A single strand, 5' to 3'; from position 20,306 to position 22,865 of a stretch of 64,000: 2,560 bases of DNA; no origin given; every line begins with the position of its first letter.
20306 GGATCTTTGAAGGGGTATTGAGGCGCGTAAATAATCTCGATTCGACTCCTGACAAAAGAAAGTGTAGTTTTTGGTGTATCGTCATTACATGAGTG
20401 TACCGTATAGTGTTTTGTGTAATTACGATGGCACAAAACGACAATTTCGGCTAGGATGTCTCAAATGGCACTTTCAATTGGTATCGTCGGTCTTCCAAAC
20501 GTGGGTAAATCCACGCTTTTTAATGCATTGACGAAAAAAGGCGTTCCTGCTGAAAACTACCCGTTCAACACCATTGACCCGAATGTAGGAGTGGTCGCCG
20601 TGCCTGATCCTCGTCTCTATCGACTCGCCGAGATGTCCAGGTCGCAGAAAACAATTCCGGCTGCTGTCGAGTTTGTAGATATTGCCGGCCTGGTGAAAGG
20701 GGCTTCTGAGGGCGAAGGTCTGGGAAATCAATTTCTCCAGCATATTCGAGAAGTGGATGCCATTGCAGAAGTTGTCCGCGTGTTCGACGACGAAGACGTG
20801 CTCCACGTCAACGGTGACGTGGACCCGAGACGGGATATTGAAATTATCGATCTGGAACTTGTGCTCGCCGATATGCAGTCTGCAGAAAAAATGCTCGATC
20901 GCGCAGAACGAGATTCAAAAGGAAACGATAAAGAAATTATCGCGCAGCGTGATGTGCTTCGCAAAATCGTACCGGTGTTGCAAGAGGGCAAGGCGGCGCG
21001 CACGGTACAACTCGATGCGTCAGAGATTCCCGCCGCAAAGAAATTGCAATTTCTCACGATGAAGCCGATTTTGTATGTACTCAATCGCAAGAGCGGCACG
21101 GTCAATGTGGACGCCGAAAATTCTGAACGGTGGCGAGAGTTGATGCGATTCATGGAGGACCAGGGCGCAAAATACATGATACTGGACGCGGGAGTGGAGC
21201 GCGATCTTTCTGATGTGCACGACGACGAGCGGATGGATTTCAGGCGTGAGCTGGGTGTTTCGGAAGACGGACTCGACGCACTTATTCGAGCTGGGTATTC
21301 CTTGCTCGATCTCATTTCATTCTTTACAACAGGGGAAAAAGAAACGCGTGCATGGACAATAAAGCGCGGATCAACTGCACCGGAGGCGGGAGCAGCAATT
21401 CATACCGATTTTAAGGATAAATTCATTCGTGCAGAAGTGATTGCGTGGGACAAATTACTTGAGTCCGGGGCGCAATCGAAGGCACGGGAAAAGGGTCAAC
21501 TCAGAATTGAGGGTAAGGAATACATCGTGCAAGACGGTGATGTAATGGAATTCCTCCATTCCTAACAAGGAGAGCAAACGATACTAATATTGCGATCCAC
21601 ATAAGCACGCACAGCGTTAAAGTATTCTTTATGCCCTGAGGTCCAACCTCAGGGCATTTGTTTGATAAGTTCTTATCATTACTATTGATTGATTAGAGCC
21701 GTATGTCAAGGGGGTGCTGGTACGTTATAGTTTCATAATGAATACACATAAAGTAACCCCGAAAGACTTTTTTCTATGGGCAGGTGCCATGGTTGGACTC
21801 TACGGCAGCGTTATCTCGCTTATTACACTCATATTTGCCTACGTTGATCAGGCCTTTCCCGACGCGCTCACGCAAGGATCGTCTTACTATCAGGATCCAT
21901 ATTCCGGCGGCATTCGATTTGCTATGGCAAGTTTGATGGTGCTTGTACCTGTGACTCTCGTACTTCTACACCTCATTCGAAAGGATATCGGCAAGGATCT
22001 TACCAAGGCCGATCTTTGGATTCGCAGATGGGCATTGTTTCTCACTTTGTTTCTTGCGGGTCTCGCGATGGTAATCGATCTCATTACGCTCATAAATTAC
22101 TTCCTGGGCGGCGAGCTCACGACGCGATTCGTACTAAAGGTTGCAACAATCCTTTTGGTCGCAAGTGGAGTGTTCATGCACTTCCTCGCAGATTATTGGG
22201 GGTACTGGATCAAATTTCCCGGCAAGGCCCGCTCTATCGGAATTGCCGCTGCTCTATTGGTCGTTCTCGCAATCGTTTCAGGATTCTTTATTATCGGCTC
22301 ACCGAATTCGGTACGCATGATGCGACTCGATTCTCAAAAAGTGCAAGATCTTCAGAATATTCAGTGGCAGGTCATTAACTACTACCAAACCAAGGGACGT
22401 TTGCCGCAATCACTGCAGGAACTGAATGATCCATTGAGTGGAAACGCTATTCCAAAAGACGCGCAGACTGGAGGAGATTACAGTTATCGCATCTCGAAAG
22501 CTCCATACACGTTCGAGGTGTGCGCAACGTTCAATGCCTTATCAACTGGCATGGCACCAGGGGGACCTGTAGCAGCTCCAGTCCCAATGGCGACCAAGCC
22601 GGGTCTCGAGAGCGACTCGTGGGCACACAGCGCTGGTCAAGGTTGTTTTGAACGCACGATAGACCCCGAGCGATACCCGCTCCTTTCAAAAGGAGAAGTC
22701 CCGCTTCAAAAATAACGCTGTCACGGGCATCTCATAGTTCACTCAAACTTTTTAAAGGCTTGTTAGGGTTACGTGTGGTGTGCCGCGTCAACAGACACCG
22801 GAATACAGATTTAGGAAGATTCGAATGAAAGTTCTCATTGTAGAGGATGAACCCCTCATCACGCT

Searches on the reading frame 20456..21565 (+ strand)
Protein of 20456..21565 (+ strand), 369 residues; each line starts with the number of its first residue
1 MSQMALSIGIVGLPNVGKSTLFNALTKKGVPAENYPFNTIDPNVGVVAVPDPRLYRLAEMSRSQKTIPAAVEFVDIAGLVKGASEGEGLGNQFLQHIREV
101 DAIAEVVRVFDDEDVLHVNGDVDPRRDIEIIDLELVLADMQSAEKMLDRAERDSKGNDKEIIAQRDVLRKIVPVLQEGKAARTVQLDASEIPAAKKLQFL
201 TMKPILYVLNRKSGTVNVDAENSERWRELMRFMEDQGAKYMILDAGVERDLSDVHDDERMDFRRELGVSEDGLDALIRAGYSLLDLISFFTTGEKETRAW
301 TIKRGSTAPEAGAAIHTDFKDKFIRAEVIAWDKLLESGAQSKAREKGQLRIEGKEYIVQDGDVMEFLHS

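Call 56: search_protein_families(library=pfam, proteins=[window:20456-21565:+], max_evalue=0.0001)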
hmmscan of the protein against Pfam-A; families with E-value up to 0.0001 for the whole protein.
window:20456-21565:+ (369 aa): 3 families
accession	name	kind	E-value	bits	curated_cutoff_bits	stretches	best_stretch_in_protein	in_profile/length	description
PF06071.19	YchF-GTPase_C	-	7.3e-35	119.4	27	1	286-367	1-82/84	Protein of unknown function (DUF933)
PF01926.29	MMR_HSR1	-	1.5e-21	77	21.9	1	8-112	2-86/113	50S ribosome-binding GTPase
PF02421.24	FeoB_N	-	3.5e-07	30.3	27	1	8-49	3-44/156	Ferrous iron transport protein B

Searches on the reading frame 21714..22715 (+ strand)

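Call 56: search_protein_families(library=pfam, proteins=[window:21714-22715:+], max_evalue=0.0001)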
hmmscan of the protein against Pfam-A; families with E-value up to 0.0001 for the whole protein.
window:21714-22715:+ (333 aa): 1 family
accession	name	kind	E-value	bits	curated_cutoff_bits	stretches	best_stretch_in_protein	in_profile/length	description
PF18920.5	DUF5671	-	1.7e-16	60.7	28.4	1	19-150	2-125/132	Domain of unknown function (DUF5671)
